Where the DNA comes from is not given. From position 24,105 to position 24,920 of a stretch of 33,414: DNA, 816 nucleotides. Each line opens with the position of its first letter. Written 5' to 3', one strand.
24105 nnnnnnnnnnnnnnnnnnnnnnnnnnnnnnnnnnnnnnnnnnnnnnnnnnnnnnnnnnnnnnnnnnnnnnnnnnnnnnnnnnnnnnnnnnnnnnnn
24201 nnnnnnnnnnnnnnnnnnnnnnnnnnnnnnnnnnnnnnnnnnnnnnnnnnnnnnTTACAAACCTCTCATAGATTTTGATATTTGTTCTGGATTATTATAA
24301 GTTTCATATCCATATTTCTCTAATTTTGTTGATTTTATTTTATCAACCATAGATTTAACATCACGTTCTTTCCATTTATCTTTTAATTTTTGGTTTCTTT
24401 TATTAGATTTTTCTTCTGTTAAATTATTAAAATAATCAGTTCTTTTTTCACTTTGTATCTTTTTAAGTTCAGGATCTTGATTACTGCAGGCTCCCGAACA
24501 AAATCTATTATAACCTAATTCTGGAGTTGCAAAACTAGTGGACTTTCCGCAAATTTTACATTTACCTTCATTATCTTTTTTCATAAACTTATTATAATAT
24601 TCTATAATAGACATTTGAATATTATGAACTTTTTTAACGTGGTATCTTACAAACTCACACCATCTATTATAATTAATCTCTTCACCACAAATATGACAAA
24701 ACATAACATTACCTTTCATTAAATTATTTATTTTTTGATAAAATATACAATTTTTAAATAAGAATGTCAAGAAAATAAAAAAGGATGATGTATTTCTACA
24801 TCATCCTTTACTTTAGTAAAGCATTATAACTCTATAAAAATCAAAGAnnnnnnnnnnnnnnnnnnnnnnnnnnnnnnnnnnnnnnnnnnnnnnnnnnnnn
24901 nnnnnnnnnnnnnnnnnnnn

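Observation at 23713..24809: Second Vsr-like homing endonuclease split into DNA-binding and nuclease ORFs (TAATG junction), flanked by a strong terminator and a sigma70-like promoter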

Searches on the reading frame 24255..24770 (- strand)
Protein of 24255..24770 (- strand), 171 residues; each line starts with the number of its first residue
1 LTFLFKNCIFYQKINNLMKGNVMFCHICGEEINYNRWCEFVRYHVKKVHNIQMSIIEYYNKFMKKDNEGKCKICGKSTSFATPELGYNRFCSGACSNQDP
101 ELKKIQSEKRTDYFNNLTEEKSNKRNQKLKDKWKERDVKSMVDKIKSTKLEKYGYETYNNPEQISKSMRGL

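Call 5: search_protein_families(library=pfam, proteins=[window:24255-24770:-], max_evalue=1)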
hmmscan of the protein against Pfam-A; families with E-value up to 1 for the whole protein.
window:24255-24770:- (171 aa): 9 families
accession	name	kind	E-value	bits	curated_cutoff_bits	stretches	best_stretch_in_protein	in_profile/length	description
PF25100.1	DUF7809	-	0.0089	16.8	27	1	26-78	35-87/160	Domain of unknown function (DUF7809)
PF02892.21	zf-BED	-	0.018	15.5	20.6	0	58-79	6-27/44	BED zinc finger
PF03107.22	C1_2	-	0.023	15.4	26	0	22-37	17-32/48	C1 domain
PF01258.23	zf-dskA_traR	-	0.023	15.2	24.9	1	25-36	6-17/36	Prokaryotic dksA/traR C4-type zinc finger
PF18319.7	Zn_ribbon_PriA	-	0.031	14.7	26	0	19-31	13-25/27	PriA DNA helicase Cys-rich region (CRR) domain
PF19148.5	DUF5830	-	0.074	13.5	26.8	1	47-79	55-87/114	Family of unknown function (DUF5830)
PF25159.1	DUF7826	-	0.23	11.7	27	1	23-72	75-124/147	Repeat of unknown function (DUF7826)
PF04438.22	zf-HIT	-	0.53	10.5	24.7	0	24-35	4-15/30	HIT zinc finger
PF05191.20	ADK_lid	-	0.74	10.2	26.6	0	59-76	11-29/36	Adenylate kinase, active site lid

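Call 6: search_protein_families(library=phrogs, proteins=[window:24255-24770:-], max_evalue=0.01)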
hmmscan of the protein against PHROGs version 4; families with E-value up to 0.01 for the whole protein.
window:24255-24770:- (171 aa): 2 families
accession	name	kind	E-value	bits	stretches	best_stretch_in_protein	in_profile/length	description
phrog_3339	-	DNA, RNA and nucleotide metabolism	8.8e-07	29.3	1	46-165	52-162/536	homing endonuclease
phrog_12986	-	unknown function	0.0069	17.5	0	63-142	1-71/130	-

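Call 15: find_homologous_proteins(query=window:24255-24704:-, max_evalue=0.001)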
Query window:24255-24704:- (149 aa): 1 proteins with E <= 0.001 among 20 candidates.
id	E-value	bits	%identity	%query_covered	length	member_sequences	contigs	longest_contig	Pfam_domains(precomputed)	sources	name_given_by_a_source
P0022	2.6e-96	338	100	100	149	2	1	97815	-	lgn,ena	-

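Call 18: find_encoding_contigs(protein=P0022, flank=10000, max_places=3)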
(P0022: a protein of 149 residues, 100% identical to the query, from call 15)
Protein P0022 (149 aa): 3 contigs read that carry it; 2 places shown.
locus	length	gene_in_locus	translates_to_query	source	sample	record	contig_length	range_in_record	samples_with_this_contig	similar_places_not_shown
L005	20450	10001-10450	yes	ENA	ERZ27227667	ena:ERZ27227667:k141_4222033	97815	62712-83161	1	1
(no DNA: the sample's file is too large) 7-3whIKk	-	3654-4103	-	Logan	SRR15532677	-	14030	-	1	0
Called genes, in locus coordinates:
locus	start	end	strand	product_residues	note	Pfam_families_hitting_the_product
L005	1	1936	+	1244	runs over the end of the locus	PF01833:TIG, PF22842:Pel9A-like_beta_helix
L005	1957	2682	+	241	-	-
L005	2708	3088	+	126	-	-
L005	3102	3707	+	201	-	PF11649:T4_neck-protein (weak)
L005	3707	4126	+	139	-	-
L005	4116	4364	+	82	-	-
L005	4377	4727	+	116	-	-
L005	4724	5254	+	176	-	PF26869:Phage_T4_gp2 (weak)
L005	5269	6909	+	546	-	PF07230:Portal_T4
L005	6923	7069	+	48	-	-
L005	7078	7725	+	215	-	PF03420:Peptidase_S77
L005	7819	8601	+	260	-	PF25623:T4_CASP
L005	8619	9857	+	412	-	PF07068:Gp23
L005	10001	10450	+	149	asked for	-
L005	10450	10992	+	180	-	-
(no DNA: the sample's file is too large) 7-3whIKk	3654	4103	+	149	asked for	-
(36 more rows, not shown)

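Call 23: search_protein_representatives(alignment_id=A2)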
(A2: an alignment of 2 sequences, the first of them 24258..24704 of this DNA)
Query: 2 sequences, 165 profile positions. Proteins with E-value up to 0.001 (for the whole library): 4555; up to 1e-10: 1066; up to 1e-30: 18. The best 150 are listed.
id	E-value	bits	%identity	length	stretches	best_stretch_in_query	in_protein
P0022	1.6e-82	291.8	-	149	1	9-155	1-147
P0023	2.0e-73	262.3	-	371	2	1-165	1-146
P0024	4.0e-48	180.0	-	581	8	10-84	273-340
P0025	2.4e-46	174.2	-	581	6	11-85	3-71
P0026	2.5e-43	164.4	-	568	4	2-99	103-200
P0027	1.3e-40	155.5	-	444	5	8-165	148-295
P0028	2.6e-39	151.3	-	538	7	5-165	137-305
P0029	1.6e-38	148.8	-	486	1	5-155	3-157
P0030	2.5e-38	148.1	-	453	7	8-164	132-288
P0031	5.7e-37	143.7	-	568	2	9-155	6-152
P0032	7.5e-37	143.3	-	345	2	8-117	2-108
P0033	1.1e-36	142.8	-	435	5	9-151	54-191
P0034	5.5e-35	137.2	-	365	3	30-163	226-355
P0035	9.7e-33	129.9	-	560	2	7-102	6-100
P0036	7.3e-32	127.1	-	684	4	29-165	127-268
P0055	2.0e-27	112.6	-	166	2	11-99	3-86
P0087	1.0e-23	100.6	-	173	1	8-158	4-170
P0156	3.4e-20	89.1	-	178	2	11-163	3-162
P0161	4.1e-20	88.9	-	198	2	29-165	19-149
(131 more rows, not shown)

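Call 29: search_protein_families(library=pfam, alignment_id=A4, max_evalue=0.001)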
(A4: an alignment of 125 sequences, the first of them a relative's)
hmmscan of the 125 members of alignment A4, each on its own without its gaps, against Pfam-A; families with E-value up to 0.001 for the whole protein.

A. member 1, P0024 (581 aa): 3 families
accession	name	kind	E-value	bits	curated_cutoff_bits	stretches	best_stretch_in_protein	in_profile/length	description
PF24308.1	DUF7487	-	2.5e-33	116.3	27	3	404-521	1-118/220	Family of unknown function (DUF7487)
PF05443.17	ROS_MUCR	-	3.2e-06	27.6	25.4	0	198-233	61-96/123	ROS/MUCR transcriptional regulator protein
PF18658.7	zf-C2H2_12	-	0.00016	21.8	27.3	0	128-156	19-49/64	Spin-doc zinc-finger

B. families by the number of members that match (of 125 scanned): 40 families (the first 25 are shown)
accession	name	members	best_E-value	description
PF24308.1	DUF7487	72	1.1e-93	Family of unknown function (DUF7487)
PF05443.17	ROS_MUCR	20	4.2e-07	ROS/MUCR transcriptional regulator protein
PF13894.12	zf-C2H2_4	17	6.2e-07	C2H2-type zinc finger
PF00096.32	zf-C2H2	16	2.4e-06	Zinc finger, C2H2 type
PF18741.7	MTES_1575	12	4e-08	REase_MTES_1575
PF23320.1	Zn_SUZ12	7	2.7e-09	Polycomb protein SUZ12-like, Zn domain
PF04480.18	DUF559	7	9.5e-09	Protein of unknown function (DUF559)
PF02892.21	zf-BED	7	8.8e-06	BED zinc finger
PF03884.20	YacG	6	3.7e-07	DNA gyrase inhibitor YacG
PF13912.12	zf-C2H2_6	5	1e-07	C2H2-type zinc finger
PF25680.1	Mom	5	1.1e-05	Mom protein family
PF08722.17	Tn7_TnsA-like_N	3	7.1e-20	TnsA-like endonuclease N terminal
PF05605.18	zf-Di19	3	1.3e-06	Drought induced 19 protein (Di19), zinc-binding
PF23949.1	TSTD2_N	2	2.7e-07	TSTD2 protein N-terminal domain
PF23225.1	zf-C2H2_7th_ZNF462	2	1.6e-06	Zinc finger protein 462, seventh C2H2 zinc finger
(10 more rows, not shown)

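Call 40: find_encoding_contigs(protein=P0087, flank=3000, max_places=3)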
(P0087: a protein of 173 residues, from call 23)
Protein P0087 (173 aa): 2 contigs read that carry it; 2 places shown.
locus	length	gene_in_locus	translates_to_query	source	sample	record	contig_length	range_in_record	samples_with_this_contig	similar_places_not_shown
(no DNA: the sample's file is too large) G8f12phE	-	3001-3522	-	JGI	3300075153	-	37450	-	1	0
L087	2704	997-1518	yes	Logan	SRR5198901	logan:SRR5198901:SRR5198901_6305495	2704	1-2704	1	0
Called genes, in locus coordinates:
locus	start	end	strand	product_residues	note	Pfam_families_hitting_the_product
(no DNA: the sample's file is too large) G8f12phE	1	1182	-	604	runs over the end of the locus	-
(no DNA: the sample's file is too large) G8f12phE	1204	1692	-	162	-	-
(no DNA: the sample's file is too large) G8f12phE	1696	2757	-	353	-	-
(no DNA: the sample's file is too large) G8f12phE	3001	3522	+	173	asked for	-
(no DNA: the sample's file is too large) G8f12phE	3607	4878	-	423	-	PF07068:Gp23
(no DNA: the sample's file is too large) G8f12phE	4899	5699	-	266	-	PF25623:T4_CASP (weak)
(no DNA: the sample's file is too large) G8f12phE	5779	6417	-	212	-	PF03420:Peptidase_S77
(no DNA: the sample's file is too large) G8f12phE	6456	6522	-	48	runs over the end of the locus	-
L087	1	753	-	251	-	?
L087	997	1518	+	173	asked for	-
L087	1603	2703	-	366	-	?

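Call 41: find_encoding_contigs(protein=P0156, flank=3000, max_places=3)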
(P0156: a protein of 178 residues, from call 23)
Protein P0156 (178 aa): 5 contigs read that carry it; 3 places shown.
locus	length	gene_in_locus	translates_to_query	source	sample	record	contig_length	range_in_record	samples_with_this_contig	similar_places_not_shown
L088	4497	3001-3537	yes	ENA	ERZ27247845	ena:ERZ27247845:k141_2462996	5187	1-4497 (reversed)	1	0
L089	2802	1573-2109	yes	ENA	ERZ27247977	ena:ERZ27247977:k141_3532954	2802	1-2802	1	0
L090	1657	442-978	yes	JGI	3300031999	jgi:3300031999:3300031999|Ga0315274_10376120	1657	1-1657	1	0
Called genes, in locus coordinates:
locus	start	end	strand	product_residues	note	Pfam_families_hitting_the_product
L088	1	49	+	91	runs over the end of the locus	-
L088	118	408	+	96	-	-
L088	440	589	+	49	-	-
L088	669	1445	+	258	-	PF25623:T4_CASP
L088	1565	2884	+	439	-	PF07068:Gp23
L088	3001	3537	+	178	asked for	PF24308:DUF7487 (weak)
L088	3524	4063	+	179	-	PF04480:DUF559 (faint)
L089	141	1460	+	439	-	PF07068:Gp23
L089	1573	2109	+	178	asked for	PF24308:DUF7487 (weak)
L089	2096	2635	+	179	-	PF04480:DUF559 (faint)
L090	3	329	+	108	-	?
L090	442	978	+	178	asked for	PF24308:DUF7487 (weak)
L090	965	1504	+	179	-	PF04480:DUF559 (faint)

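Call 42: find_encoding_contigs(protein=P0055, flank=3000, max_places=3)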
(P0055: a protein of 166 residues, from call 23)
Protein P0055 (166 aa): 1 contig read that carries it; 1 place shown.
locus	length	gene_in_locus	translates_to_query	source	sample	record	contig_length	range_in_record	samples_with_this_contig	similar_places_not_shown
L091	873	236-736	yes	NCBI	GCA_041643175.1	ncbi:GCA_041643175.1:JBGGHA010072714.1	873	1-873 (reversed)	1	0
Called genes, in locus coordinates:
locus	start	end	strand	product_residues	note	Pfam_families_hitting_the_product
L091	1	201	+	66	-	?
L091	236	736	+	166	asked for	-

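Call 63: predict_structure(alignment_id=A5)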
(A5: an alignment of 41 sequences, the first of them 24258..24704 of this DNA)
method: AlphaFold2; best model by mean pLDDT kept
length: 149 residues; sequences in the alignment: 41
mean_pLDDT: 93.0   pTM: 0.66
mean pLDDT of the five models: 93.0, 92.7, 92.6, 92.4, 91.9
residues with pLDDT >= 90: 125; 70-90: 18; 50-70: 5; < 50: 1
segments of 3 or more residues with pLDDT < 50: none
pLDDT, mean of each block of 10 residues (from residue 1): 98 97 98 98 97 98 98 98 97 94 95 91 91 76 68
secondary structure, 60 per line:
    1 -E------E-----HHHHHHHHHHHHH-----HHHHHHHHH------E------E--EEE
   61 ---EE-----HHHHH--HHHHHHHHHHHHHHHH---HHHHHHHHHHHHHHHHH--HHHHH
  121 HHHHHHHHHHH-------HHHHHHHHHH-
elements in order: H15-27 H33-41 E58-60 H71-75 H78-93 H97-113 H116-131 H139-148

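Call 79: find_encoding_contigs(protein=P0161, flank=2500, max_places=2)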
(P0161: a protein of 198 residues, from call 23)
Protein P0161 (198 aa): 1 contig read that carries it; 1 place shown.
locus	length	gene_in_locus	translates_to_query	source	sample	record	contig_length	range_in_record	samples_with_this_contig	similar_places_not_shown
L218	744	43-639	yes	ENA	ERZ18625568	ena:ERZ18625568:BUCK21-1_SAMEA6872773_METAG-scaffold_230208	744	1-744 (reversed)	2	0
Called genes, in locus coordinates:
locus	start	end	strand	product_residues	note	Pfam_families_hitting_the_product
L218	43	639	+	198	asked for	PF24308:DUF7487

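Call 83: find_related_loci(query=A7, collection=viral_contigs, flank=3000)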
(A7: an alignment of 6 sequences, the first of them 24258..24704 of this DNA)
Query A7 (149 aa) in viral_contigs; peptide patterns used: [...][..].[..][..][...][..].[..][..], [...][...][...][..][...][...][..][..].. (x = any residue, [..] = any of these).
599 stretches matched a pattern (row limit reached: there are more); 127 encode a relative of the query (tblastn E <= 1e-3); the best 80 are kept; 80 distinct loci.
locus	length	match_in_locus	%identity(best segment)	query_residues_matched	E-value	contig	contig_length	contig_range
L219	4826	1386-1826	34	1-141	5e-20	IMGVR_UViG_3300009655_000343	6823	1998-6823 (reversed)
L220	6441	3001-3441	34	1-141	5e-20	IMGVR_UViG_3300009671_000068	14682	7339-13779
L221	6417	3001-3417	36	1-147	4e-19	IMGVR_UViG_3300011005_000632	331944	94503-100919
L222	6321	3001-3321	35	1-135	4e-17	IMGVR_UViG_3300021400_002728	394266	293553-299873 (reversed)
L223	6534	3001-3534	42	1-88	2e-16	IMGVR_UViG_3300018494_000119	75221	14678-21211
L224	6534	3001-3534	42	1-88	2e-16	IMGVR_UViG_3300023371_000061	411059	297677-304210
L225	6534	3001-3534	42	1-88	2e-16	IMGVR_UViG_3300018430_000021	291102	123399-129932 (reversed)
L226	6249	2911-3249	33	1-135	7e-16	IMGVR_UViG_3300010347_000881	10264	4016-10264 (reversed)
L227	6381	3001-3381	33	1-147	7e-16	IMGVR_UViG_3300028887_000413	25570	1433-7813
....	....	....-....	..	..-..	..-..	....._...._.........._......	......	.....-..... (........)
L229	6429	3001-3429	34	3-146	3e-15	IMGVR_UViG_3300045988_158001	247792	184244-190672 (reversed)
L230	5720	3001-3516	33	1-146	3e-15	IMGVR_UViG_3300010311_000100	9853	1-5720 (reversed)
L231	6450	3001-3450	33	2-132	3e-15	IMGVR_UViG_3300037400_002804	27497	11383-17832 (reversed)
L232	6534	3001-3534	38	1-88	4e-15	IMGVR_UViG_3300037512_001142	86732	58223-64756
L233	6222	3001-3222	45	3-78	5e-15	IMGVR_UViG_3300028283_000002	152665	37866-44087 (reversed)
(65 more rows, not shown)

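Call 88: search_protein_families(library=pfam, proteins=[P0029, P0031], max_evalue=0.001)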
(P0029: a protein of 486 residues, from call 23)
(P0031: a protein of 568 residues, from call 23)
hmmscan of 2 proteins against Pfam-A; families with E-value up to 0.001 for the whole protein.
P0029 (486 aa): 0 families

P0031 (568 aa): 1 family
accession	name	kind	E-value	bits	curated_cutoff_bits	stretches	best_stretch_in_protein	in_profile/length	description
PF25680.1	Mom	-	0.00072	19.7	27.1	1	389-488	2-113/202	Mom protein family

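Call 90: search_protein_families(library=ncbifam, proteins=[window:24258-24704:-, P0029], max_evalue=0.1)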
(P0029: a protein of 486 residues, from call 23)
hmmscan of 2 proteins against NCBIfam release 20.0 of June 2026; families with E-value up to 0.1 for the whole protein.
window:24258-24704:- (149 aa): 1 family
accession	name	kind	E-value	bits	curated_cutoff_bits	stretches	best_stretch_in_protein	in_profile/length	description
NF005682.0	PRK07480.1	subfamily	0.012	14.3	510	1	15-83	63-134/459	aminotransferase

P0029 (486 aa): 2 families
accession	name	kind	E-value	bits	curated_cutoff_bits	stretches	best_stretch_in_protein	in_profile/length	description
NF047912.1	ECs_2282_CxxC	subfamily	0.032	14.1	37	0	187-231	5-49/60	ECs_2282 family putative zinc-binding protein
TIGR02098.1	MJ0042_CXXC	domain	0.099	12.4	20.9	0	187-217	5-33/38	MJ0042-type zinc finger domain-containing protein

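Call 91: search_protein_families(library=padloc, proteins=[window:24258-24704:-], max_evalue=0.1)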
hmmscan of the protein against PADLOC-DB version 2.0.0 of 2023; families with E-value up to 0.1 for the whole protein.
window:24258-24704:- (149 aa): 0 families
